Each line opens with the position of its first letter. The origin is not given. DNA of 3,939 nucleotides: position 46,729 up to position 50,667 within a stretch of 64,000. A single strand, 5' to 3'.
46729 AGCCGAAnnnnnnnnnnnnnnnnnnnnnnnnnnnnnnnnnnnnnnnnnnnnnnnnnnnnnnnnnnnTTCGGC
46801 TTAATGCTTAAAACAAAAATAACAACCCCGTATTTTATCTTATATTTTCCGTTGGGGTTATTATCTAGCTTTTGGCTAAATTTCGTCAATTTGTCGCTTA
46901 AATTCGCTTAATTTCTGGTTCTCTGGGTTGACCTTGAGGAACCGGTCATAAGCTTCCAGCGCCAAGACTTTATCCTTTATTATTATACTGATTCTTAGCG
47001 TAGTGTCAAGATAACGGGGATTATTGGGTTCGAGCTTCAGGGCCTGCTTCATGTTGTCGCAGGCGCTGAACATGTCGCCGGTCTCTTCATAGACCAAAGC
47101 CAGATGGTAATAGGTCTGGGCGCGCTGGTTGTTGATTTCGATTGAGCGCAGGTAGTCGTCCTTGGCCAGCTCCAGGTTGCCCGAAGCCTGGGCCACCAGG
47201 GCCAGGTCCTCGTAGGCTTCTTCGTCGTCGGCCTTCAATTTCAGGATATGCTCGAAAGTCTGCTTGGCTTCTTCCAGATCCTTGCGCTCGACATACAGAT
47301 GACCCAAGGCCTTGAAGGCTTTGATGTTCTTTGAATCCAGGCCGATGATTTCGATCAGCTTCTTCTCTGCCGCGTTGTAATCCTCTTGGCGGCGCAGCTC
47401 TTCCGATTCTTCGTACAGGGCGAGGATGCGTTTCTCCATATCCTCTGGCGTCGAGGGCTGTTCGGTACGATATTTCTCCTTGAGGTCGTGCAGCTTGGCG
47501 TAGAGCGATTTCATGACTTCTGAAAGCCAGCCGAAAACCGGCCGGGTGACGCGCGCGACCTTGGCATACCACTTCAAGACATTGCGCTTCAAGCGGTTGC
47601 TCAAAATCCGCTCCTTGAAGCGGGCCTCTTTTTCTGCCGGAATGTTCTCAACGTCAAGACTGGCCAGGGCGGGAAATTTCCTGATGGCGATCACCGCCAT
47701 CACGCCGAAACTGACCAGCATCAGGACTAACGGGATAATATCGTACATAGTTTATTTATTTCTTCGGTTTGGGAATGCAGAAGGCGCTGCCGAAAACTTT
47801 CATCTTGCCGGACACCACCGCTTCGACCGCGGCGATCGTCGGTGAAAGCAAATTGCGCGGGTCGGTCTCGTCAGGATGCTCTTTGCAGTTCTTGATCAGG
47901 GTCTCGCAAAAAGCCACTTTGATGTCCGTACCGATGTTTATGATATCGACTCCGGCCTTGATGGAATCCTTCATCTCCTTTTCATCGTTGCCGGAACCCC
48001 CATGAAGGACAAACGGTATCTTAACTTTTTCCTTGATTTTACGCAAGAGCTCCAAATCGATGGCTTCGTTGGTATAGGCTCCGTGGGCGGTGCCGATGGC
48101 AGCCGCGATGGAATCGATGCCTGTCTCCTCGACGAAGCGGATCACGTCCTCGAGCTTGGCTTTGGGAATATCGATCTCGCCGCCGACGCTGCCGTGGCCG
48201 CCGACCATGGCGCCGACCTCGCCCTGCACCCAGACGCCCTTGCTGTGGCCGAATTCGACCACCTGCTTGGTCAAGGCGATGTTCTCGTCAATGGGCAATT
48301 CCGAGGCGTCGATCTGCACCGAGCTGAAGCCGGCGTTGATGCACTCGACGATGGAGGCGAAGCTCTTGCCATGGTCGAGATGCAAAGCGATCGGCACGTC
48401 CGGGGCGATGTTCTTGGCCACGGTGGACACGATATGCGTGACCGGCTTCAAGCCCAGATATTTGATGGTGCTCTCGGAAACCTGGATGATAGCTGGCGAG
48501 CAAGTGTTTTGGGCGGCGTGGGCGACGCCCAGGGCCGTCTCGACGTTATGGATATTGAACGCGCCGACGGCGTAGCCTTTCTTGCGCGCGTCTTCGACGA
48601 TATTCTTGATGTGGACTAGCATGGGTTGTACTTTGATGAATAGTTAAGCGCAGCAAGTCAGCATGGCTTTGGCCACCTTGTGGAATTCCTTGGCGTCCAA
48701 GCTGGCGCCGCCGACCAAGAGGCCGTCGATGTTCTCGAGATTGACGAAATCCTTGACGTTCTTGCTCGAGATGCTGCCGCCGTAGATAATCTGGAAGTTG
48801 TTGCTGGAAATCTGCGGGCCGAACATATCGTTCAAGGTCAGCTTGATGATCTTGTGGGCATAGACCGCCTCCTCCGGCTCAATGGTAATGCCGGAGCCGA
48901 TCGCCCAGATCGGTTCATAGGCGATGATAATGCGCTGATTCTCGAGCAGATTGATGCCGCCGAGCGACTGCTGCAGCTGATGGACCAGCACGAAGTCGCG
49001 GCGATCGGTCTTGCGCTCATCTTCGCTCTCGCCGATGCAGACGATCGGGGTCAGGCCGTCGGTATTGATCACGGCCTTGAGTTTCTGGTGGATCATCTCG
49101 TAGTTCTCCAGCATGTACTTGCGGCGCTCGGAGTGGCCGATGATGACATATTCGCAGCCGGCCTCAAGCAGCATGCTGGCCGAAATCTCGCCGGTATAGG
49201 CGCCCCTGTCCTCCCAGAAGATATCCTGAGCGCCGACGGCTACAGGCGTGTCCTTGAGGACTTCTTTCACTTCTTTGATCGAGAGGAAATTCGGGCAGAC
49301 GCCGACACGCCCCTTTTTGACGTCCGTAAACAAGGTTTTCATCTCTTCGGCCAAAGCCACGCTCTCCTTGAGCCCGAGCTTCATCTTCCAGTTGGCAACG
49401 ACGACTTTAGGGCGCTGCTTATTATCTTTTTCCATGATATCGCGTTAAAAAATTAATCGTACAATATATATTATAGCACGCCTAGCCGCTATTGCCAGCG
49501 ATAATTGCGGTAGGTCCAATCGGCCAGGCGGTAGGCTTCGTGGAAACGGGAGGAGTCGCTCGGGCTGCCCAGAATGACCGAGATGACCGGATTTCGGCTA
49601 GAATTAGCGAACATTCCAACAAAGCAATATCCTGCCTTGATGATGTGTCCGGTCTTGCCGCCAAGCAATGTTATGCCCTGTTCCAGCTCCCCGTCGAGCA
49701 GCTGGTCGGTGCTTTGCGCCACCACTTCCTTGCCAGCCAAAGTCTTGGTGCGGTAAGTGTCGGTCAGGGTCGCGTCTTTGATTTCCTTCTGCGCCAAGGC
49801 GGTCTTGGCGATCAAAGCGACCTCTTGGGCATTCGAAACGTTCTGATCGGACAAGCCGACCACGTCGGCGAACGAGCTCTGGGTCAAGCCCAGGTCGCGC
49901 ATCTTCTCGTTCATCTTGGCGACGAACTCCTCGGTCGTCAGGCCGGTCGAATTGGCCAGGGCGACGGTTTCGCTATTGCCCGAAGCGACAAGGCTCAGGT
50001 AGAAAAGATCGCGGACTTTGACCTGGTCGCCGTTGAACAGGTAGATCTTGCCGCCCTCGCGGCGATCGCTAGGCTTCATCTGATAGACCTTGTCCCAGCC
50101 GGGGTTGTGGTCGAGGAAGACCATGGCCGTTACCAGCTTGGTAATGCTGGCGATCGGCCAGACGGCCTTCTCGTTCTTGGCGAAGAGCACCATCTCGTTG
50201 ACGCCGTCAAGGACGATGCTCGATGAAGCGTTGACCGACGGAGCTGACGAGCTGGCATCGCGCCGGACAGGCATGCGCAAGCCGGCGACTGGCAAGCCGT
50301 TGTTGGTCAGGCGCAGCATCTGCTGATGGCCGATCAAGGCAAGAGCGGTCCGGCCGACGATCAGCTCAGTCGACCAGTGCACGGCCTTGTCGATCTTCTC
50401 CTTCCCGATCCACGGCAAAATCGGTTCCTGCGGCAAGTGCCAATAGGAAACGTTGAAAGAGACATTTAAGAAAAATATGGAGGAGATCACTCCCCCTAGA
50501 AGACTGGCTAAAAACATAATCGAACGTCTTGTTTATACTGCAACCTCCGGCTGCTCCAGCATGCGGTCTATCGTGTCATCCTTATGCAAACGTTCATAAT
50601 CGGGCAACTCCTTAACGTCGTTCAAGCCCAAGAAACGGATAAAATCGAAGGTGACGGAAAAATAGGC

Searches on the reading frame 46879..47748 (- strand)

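Call 64: search_protein_families(library=pfam, proteins=[window:46879-47748:-], max_evalue=0.00001)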
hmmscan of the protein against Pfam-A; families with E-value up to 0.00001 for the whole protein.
window:46879-47748:- (290 aa): 12 families
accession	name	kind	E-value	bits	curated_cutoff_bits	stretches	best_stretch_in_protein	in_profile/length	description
PF07719.23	TPR_2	-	5.7e-15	54.6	27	0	210-243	1-34/34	Tetratricopeptide repeat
PF13181.12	TPR_8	-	5.1e-14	51.6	25.7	0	210-243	1-34/34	Tetratricopeptide repeat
PF13431.12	TPR_17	-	5e-10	39.3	24.4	0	199-226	2-29/34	Tetratricopeptide repeat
PF13414.12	TPR_11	-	5.3e-10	39.3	26.8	0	189-224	7-42/42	TPR repeat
PF23914.1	TPR_CcmH_CycH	-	5.7e-10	39.7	42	0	121-177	100-156/158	Cytochrome c-type biogenesis protein H TPR domain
PF00515.34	TPR_1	-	1.3e-08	34.8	27.8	0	143-172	2-31/34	Tetratricopeptide repeat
PF13371.12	TPR_9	-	1.7e-08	34.8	35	0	148-211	1-64/73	Tetratricopeptide repeat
PF13428.12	TPR_14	-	2.4e-08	34.3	23.5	0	144-183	3-42/44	Tetratricopeptide repeat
PF13424.12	TPR_12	-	4.3e-08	33.7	30.1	0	177-238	4-73/77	Tetratricopeptide repeat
PF14559.12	TPR_19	-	8.9e-08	32.8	25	1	119-181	2-63/68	Tetratricopeptide repeat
PF13174.12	TPR_6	-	1.9e-06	28.6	26.3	0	212-242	2-32/33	Tetratricopeptide repeat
PF13432.12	TPR_16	-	6.8e-06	26.9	32.7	0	147-205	2-60/65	Tetratricopeptide repeat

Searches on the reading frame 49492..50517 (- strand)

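Call 64: search_protein_families(library=pfam, proteins=[window:49492-50517:-], max_evalue=0.00001)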
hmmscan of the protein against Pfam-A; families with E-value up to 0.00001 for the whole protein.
window:49492-50517:- (342 aa): 2 families
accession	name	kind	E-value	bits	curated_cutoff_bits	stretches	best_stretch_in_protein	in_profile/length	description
PF00768.25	Peptidase_S11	-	1.5e-40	139.6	27.6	1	89-319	4-238/239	D-alanyl-D-alanine carboxypeptidase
PF13354.11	Beta-lactamase2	-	3.2e-06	27.1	22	1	112-315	13-212/214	Beta-lactamase enzyme family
